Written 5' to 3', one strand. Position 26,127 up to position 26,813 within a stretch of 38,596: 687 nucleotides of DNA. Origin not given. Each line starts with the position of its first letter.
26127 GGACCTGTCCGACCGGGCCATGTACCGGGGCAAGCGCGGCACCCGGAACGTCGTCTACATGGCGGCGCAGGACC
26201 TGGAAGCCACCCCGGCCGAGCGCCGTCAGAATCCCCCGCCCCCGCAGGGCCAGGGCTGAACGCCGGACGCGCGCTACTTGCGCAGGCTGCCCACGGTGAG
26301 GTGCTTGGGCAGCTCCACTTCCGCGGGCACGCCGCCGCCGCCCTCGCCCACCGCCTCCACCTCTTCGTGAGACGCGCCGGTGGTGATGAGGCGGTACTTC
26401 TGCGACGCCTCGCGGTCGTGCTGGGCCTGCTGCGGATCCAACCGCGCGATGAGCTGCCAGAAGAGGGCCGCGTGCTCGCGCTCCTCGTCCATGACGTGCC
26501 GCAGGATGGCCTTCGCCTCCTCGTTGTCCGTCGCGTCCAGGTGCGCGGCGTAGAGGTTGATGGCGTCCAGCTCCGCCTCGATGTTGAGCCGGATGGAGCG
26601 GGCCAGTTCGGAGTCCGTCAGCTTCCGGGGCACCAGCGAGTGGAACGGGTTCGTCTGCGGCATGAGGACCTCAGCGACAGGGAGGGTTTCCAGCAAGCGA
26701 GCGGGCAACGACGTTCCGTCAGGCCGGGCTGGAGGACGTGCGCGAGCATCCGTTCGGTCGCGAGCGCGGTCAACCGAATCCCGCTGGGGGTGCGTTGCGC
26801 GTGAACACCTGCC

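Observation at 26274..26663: Orphan encapsulin cargo gene (ferritin-like, LTVGSL targeting peptide) with no shell gene in 38 kb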

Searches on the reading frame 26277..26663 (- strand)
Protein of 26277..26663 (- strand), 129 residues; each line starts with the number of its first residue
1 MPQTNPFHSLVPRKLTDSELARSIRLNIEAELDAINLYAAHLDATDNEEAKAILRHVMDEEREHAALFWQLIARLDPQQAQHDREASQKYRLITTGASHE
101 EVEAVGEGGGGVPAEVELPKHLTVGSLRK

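Call 4: search_protein_families(library=pfam, proteins=[window:26277-26663:-], max_evalue=1)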
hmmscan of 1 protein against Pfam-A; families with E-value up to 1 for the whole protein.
window:26277-26663:- (129 aa): 3 families
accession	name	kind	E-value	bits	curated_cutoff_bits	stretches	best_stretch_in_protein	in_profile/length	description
PF22277.2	EncFtn-like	-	3e-09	37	27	1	21-82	17-77/85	EncFtn-like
PF03232.19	COQ7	-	8.5e-06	25.9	23.5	1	19-76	2-60/169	Ubiquinone biosynthesis protein COQ7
PF02915.23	Rubrerythrin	-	1.4e-05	26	22.8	1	26-88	5-69/137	Rubrerythrin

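Call 5: search_protein_families(library=ncbifam, proteins=[window:26277-26663:-], max_evalue=1)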
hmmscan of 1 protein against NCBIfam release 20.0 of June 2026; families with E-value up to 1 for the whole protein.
window:26277-26663:- (129 aa): 7 families
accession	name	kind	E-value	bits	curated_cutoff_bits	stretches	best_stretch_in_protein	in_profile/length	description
NF058679.1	EncB_fam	subfamily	1.4e-32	112.1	90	1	1-127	1-117/117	encapsulin nanocompartment ferritin-likeEncB family encapsulin nanocompartment ferritin-like cargo protein cargo protein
TIGR04535.1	ferrit_encaps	subfamily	5.2e-22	78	125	1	4-127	2-113/114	encapsulin-associated ferritin-like protein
NF058678.1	EncB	exception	1.2e-06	28.8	210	1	21-82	13-73/160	encapsulin nanocompartment ferritin-like cargo protein EncB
NF033656.1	DMQ_monoox_COQ7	equivalog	0.023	14.3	180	1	21-77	44-100/205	2-polyprenyl-3-methyl-6-methoxy-1,4-benzoquinone monooxygenase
NF045676.1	FeExpMbfA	equivalog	0.023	14.1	450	1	24-93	99-169/318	iron exporter MbfA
NF052400.1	M48_BAM_BepA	equivalog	0.048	12.4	570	1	30-98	374-441/483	beta-barrel assembly-enhancing protease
NF040955.1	Arch_DPS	equivalog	0.097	12.3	250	1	21-74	106-161/177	DNA protection during starvation protein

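Call 6: search_solved_structures(query=window:26277-26663:-, max_evalue=1, show_alignments=3)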
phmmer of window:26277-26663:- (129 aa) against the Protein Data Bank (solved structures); distinct sequences matched with E-value up to 1: 24.
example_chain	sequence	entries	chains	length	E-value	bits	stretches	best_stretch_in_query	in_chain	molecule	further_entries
7s8t_A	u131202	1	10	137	4.2e-64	217.6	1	1-129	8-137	EncC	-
33bf_A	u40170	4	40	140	3e-09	40.6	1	26-115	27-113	Encapsulated ferritin-like protein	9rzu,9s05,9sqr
3k6c_A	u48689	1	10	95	3.7e-09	40.3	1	20-78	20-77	Uncharacterized protein NE0167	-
5n5e_e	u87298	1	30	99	4.5e-09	40.1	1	13-83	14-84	PFC_05175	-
2e0z_A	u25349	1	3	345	3.4e-08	37.2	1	13-91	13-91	Virus-like particle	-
6suw_A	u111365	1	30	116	3.9e-08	37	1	25-85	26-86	Uncharacterized protein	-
5da5_A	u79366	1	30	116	1.7e-07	34.9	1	26-85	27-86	Rru_A0973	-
6sv1_A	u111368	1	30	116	6.2e-07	33.1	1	26-85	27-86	Encapsulated Ferritin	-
5l89_A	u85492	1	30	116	8e-07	32.8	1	26-85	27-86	Rru_A0973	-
5l8b_A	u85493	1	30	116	1.2e-06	32.2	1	26-85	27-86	Uncharacterized protein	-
7s5c_A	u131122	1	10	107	1.6e-06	31.8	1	21-82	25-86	EncB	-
7s5k_A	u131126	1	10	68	2.7e-06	31.1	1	21-82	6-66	EncB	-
5l8g_A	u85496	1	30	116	4.3e-06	30.4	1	26-85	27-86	Uncharacterized protein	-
5l8f_A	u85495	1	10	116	0.00014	25.6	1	26-85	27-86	Rru_A0973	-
2fzf_A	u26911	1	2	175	0.0024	21.5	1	12-78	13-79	hypothetical protein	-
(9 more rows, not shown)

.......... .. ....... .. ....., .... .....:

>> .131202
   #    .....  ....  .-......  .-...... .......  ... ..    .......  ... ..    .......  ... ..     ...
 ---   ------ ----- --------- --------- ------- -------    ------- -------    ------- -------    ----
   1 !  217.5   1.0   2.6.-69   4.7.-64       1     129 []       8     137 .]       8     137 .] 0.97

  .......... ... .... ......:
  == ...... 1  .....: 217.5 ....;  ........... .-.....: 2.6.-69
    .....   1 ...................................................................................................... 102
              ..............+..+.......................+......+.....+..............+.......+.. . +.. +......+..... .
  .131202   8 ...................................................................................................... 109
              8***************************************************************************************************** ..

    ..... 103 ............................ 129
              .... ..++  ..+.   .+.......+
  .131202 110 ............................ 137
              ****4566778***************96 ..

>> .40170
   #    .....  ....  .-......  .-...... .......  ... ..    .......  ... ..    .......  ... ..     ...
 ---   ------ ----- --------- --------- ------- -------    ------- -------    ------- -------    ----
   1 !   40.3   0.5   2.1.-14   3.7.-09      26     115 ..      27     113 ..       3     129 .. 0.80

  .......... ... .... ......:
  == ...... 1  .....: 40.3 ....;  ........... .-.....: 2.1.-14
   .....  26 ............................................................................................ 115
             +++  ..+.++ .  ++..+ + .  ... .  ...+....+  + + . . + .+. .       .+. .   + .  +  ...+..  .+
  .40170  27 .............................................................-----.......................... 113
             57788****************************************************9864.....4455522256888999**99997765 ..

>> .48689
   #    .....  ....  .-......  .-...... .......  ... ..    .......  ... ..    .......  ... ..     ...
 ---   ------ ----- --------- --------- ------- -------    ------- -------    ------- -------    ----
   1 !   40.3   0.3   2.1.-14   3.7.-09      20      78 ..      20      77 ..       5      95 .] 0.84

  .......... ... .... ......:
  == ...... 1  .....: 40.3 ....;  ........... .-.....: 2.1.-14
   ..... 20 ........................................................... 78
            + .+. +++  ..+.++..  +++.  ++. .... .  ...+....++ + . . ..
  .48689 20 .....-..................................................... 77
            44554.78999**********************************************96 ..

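Call 7: find_encoding_contigs(protein=window:26277-26663:-, flank=10000, max_places=6)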
Protein window:26277-26663:- (129 aa): no gene with exactly this product is on record in the collection.

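Call 11: find_homologous_proteins(query=window:26277-26663:-, max_evalue=0.001)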
Query window:26277-26663:- (129 aa): 285 proteins with E <= 0.001 among 305 candidates; the best 120 are listed.
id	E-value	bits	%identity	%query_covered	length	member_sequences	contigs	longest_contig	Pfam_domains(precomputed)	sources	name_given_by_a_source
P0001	3.6e-70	252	92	100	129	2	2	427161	PF02915.24,PF03232.20,PF22277.3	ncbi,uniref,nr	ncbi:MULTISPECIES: demethoxyubiquinone hydroxylase family protein [Corallococcus]|uniref:demethoxyub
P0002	4.9e-70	251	92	100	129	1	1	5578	PF02915.24,PF03232.20,PF22277.3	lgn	-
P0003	6.3e-70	251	92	100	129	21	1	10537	PF02915.24,PF03232.20,PF22277.3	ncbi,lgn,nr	ncbi:MAG: ferritin [Myxococcaceae bacterium]|nr:MAG: ferritin [Myxococcaceae bacterium]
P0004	5.3e-66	238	86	100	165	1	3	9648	PF03232.20,PF22277.3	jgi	jgi:hypothetical protein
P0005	7.6e-66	238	85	100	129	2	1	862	PF02915.24,PF03232.20,PF22277.3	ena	-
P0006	1.6e-65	237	86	100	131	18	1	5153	PF02915.24,PF03232.20,PF22277.3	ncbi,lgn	ncbi:demethoxyubiquinone hydroxylase family protein [Pyxidicoccus sp. 3LG]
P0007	1.8e-65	237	86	100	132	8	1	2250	PF02915.24,PF03232.20,PF22277.3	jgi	jgi:rubrerythrin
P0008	5.9e-65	235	85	100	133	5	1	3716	PF02915.24,PF03232.20,PF22277.3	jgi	jgi:rubrerythrin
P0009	6.1e-65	235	86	100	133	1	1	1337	PF02915.24,PF03232.20,PF22277.3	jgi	jgi:rubrerythrin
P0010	6.9e-65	235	86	100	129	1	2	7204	PF02915.24,PF03232.20,PF22277.3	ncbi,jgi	jgi:rubrerythrin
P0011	5.2e-64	232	85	100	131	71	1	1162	PF02915.24,PF03232.20,PF22277.3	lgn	-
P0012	6.6e-64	232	84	100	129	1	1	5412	PF02915.24,PF03232.20,PF22277.3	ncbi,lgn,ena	-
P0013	7.6e-64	231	85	100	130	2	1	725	PF02915.24,PF03232.20,PF22277.3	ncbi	-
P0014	1.1e-63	231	84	100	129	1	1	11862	PF02915.24,PF03232.20,PF22277.3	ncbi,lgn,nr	ncbi:MAG: demethoxyubiquinone hydroxylase family protein [Myxococcaceae bacterium]|nr:demethoxyubiqu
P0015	1.7e-63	230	84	100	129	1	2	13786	PF02915.24,PF03232.20,PF22277.3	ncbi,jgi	jgi:rubrerythrin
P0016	1.8e-63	230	84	100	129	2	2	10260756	PF03232.20,PF22277.3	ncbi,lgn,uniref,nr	ncbi:demethoxyubiquinone hydroxylase family protein [Stigmatella aurantiaca]|uniref:Ferritin n=1 Tax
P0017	2.3e-63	230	83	100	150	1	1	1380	PF02915.24,PF03232.20,PF22277.3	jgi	jgi:uncharacterized protein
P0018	3.6e-63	229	84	100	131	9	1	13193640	PF02915.24,PF03232.20,PF22277.3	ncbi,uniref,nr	ncbi:demethoxyubiquinone hydroxylase family protein [Pyxidicoccus sp. MSG2]|uniref:demethoxyubiquino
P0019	3.6e-63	229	84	100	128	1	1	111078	PF02915.24,PF03232.20,PF22277.3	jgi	jgi:rubrerythrin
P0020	3.7e-63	229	83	100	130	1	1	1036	PF02915.24,PF03232.20,PF22277.3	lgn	-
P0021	5.1e-63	229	81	100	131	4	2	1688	PF02915.24,PF03232.20,PF22277.3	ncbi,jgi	jgi:rubrerythrin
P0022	5.7e-63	229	84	100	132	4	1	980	PF03232.20,PF22277.3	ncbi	-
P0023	6.9e-63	228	83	100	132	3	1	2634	PF02915.24,PF03232.20,PF22277.3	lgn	-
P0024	1.6e-62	227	83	100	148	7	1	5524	PF03232.20,PF22277.3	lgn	-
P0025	2.1e-62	227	81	100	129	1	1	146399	PF03232.20,PF22277.3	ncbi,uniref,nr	ncbi:demethoxyubiquinone hydroxylase family protein [Hyalangium rubrum]|uniref:Demethoxyubiquinone h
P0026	2.3e-62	227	84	100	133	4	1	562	PF02915.24,PF03232.20,PF22277.3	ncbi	-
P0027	6.8e-62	225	82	100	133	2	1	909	PF02915.24,PF03232.20,PF22277.3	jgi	jgi:uncharacterized protein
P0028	7.2e-62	225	82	100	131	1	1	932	PF02915.24,PF03232.20,PF22277.3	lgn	-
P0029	1.3e-61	224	82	100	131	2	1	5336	PF02915.24,PF03232.20,PF22277.3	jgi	jgi:rubrerythrin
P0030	1.4e-61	224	74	100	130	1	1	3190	PF02915.24,PF03232.20,PF22277.3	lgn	-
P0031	1.6e-61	224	81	100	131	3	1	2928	PF03232.20,PF22277.3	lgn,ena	-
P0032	6.0e-61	222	82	100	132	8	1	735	PF02915.24,PF03232.20,PF22277.3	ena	-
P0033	8.4e-61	222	82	100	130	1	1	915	PF02915.24,PF03232.20,PF22277.3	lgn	-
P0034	1.0e-60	221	82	100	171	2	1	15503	PF03232.20,PF22277.3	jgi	jgi:hypothetical protein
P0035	1.6e-60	221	81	100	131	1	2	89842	PF02915.24,PF03232.20,PF22277.3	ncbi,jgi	jgi:rubrerythrin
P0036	2.1e-60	220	79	100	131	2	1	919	PF03232.20,PF22277.3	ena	-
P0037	3.0e-60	220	79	100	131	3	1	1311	PF03232.20,PF22277.3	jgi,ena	jgi:rubrerythrin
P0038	3.1e-60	220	80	100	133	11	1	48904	PF02915.24,PF03232.20,PF22277.3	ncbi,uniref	ncbi:MAG: demethoxyubiquinone hydroxylase family protein [Hyalangium sp.]|uniref:demethoxyubiquinone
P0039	4.5e-60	219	80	100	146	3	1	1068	PF02915.24,PF22277.3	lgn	-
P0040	9.9e-60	218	80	100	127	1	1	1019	PF02915.24,PF03232.20,PF22277.3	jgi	jgi:rubrerythrin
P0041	1.6e-59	217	80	99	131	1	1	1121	PF02915.24,PF03232.20,PF22277.3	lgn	-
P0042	1.6e-59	217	80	100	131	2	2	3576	PF03232.20,PF22277.3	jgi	jgi:rubrerythrin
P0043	2.2e-59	217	80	99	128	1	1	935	PF02915.24,PF03232.20,PF22277.3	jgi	jgi:uncharacterized protein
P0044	2.8e-59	217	78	100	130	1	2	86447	PF02915.24,PF03232.20,PF22277.3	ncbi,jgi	jgi:rubrerythrin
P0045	4.2e-59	216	76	100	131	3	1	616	PF02915.24,PF03232.20,PF22277.3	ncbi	-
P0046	5.2e-59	216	78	100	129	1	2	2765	PF03232.20,PF22277.3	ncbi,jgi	jgi:hypothetical protein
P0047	5.3e-59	216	79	100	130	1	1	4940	PF03232.20,PF22277.3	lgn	-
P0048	5.9e-59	216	79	100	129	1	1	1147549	PF03232.20,PF22277.3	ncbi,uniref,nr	ncbi:demethoxyubiquinone hydroxylase family protein [Vitiosangium sp. GDMCC 1.1324]|uniref:demethoxy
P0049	1.2e-58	215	79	100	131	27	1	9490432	PF03232.20,PF22277.3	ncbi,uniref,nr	ncbi:Ferritin-like di-iron-carboxylate protein [Myxococcus hansupus]|uniref:Ferritin-like di-iron-ca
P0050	1.4e-58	214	78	100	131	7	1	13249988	PF03232.20,PF22277.3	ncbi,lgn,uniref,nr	ncbi:demethoxyubiquinone hydroxylase family protein [Archangium violaceum]|uniref:demethoxyubiquinon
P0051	1.4e-58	214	89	86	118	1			PF03232.20,PF22277.3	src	-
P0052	1.4e-58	214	80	98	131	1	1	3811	PF02915.24,PF03232.20,PF22277.3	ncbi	ncbi:MAG: demethoxyubiquinone hydroxylase family protein [Myxococcaceae bacterium]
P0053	2.6e-58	214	78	100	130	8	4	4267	PF02915.24,PF03232.20,PF22277.3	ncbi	-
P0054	2.6e-58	214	77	100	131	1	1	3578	PF03232.20,PF22277.3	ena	-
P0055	2.7e-58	213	76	100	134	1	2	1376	PF03232.20,PF22277.3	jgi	jgi:rubrerythrin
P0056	3.2e-58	213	78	100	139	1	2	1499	PF02915.24,PF03232.20,PF22277.3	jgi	-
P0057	3.7e-58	213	78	100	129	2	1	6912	PF02915.24,PF03232.20,PF22277.3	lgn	-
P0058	4.8e-58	213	78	100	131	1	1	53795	PF03232.20,PF22277.3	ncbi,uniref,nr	ncbi:MAG TPA: demethoxyubiquinone hydroxylase family protein [Archangium sp.]|uniref:demethoxyubiqui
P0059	8.4e-58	212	74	100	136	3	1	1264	PF02915.24,PF03232.20,PF22277.3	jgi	jgi:rubrerythrin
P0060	8.6e-58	212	79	100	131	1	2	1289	PF03232.20,PF22277.3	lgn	-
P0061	1.1e-57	212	79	99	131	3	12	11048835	PF03232.20,PF22277.3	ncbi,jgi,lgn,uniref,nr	ncbi:demethoxyubiquinone hydroxylase family protein [Myxococcus sp. MISCRS1]|jgi:rubrerythrin|uniref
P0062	1.1e-57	211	76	100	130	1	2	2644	PF03232.20,PF22277.3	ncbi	-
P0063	1.2e-57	211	79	99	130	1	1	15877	PF02915.24,PF03232.20,PF22277.3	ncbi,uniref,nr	ncbi:demethoxyubiquinone hydroxylase family protein [Myxococcus sp. K15C18031901]|uniref:demethoxyub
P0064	1.3e-57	211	78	100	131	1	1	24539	PF03232.20,PF22277.3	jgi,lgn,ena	jgi:rubrerythrin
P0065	1.4e-57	211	78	100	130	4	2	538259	PF02915.24,PF03232.20,PF22277.3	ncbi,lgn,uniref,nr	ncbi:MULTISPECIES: demethoxyubiquinone hydroxylase family protein [Myxococcus]|uniref:demethoxyubiqu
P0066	1.5e-57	211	78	100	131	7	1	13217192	PF02915.24,PF03232.20,PF22277.3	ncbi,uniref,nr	ncbi:ferritin [Archangium minus]|uniref:Ferritin n=1 Tax=Archangium minus TaxID=83450 RepID=A0ABY9WS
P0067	1.6e-57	211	80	100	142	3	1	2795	PF03232.20,PF22277.3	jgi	-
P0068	1.8e-57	211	78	100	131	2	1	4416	PF03232.20,PF22277.3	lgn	-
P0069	2.1e-57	211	76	100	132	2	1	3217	PF22277.3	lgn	-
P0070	2.6e-57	210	78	100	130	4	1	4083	PF03232.20,PF22277.3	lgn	-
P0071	2.9e-57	210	80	100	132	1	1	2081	PF02915.24,PF22277.3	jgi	jgi:rubrerythrin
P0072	2.9e-57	210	78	99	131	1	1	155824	PF02915.24,PF03232.20,PF22277.3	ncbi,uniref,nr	ncbi:demethoxyubiquinone hydroxylase family protein [Myxococcus stipitatus]|uniref:demethoxyubiquino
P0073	3.0e-57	210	78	100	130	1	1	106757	PF02915.24,PF03232.20,PF22277.3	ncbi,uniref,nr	ncbi:demethoxyubiquinone hydroxylase family protein [Myxococcus qinghaiensis]|uniref:demethoxyubiqui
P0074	4.7e-57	209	78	100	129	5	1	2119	PF03232.20,PF22277.3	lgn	-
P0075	5.0e-57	209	79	100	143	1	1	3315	PF22277.3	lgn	-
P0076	5.1e-57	209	76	100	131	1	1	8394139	PF02915.24,PF03232.20,PF22277.3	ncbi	ncbi:demethoxyubiquinone hydroxylase family protein [Myxococcaceae bacterium GXIMD 01537]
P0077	5.1e-57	209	76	100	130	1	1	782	PF02915.24,PF03232.20,PF22277.3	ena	-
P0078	5.2e-57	209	74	100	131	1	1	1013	PF03232.20,PF22277.3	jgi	jgi:rubrerythrin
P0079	5.5e-57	209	87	77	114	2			PF02915.24,PF22277.3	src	-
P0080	6.6e-57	209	78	99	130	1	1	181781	PF02915.24,PF03232.20,PF22277.3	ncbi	ncbi:demethoxyubiquinone hydroxylase family protein [Corallococcus terminator]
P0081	8.0e-57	209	78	100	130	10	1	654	PF02915.24,PF03232.20,PF22277.3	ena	-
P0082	8.0e-57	209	78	100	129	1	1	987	PF03232.20,PF22277.3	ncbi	-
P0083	1.0e-56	208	77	100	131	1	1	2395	PF02915.24,PF03232.20,PF22277.3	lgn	-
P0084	1.2e-56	208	78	100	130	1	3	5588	PF03232.20,PF22277.3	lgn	-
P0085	1.5e-56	208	77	100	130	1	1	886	PF02915.24,PF03232.20,PF22277.3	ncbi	-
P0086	1.5e-56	208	78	100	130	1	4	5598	PF03232.20,PF22277.3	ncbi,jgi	jgi:rubrerythrin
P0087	1.6e-56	208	76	100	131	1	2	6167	PF03232.20,PF22277.3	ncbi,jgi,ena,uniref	ncbi:demethoxyubiquinone hydroxylase family protein [Archangium sp.]|jgi:rubrerythrin|uniref:demetho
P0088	1.7e-56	208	78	99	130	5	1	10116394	PF02915.24,PF03232.20,PF22277.3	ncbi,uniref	ncbi:demethoxyubiquinone hydroxylase family protein [Myxococcus stipitatus]|uniref:demethoxyubiquino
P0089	1.9e-56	207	75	100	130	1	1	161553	PF22277.3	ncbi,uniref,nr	ncbi:ferritin [Aggregicoccus sp. 17bor-14]|uniref:demethoxyubiquinone hydroxylase family protein n=1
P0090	2.4e-56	207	75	100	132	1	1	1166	PF02915.24,PF03232.20,PF22277.3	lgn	-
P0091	3.0e-56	207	76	100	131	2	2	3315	PF02915.24,PF03232.20,PF22277.3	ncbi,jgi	jgi:rubrerythrin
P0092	3.6e-56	207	78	100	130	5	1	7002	PF02915.24,PF03232.20,PF22277.3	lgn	-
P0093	4.0e-56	206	76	100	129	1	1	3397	PF02915.24,PF03232.20,PF22277.3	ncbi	-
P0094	4.4e-56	206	78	100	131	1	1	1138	PF03232.20,PF22277.3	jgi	jgi:uncharacterized protein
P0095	4.9e-56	206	78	100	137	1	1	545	PF03232.20,PF22277.3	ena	-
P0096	5.0e-56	206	78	100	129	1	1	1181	PF02915.24,PF03232.20,PF22277.3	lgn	-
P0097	5.5e-56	206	76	100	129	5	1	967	PF02915.24,PF03232.20,PF22277.3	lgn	-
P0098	6.0e-56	206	76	100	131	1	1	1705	PF03232.20,PF22277.3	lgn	-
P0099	6.3e-56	206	79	100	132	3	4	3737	PF02915.24,PF03232.20,PF22277.3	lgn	-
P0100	7.0e-56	206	73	100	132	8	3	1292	PF02915.24,PF03232.20,PF22277.3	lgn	-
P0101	1.1e-55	205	79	99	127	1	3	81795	PF02915.24,PF03232.20,PF22277.3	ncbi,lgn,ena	-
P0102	1.3e-55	205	75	100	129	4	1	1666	PF03232.20,PF22277.3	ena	-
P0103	1.5e-55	205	75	100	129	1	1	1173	PF03232.20,PF22277.3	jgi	-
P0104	1.6e-55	205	78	100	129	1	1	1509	PF03232.20,PF22277.3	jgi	jgi:rubrerythrin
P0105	1.7e-55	204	77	100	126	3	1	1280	PF03232.20,PF22277.3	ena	-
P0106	1.8e-55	204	75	100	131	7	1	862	PF03232.20,PF22277.3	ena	-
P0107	2.0e-55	204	78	100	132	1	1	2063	PF22277.3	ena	-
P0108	2.8e-55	204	76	100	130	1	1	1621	PF02915.24,PF03232.20,PF22277.3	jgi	jgi:rubrerythrin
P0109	3.2e-55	204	77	100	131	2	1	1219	PF03232.20,PF22277.3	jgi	-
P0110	3.4e-55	203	79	98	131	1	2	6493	PF03232.20,PF22277.3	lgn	-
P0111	3.4e-55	203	75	100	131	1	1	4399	PF22277.3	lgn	-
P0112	3.9e-55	203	74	100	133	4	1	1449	PF02915.24,PF03232.20,PF22277.3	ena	-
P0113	4.6e-55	203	82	92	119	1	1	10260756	PF03232.20,PF22277.3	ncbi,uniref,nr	ncbi:conserved uncharacterized protein [Stigmatella aurantiaca DW4/3-1]|uniref:Conserved uncharacter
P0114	5.0e-55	203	78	100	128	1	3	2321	PF03232.20,PF22277.3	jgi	jgi:uncharacterized protein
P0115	5.7e-55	203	75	100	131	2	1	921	PF03232.20,PF22277.3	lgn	-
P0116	8.0e-55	202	77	99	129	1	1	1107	PF02915.24,PF03232.20,PF22277.3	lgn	-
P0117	1.0e-54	202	74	100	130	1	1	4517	PF02915.24,PF03232.20,PF22277.3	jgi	jgi:rubrerythrin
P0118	3.1e-54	200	69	100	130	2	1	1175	PF02915.24,PF03232.20,PF22277.3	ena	-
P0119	3.1e-54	200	76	100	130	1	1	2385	PF03232.20,PF22277.3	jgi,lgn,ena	-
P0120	3.1e-54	200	74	100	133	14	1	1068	PF02915.24,PF03232.20,PF22277.3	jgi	jgi:rubrerythrin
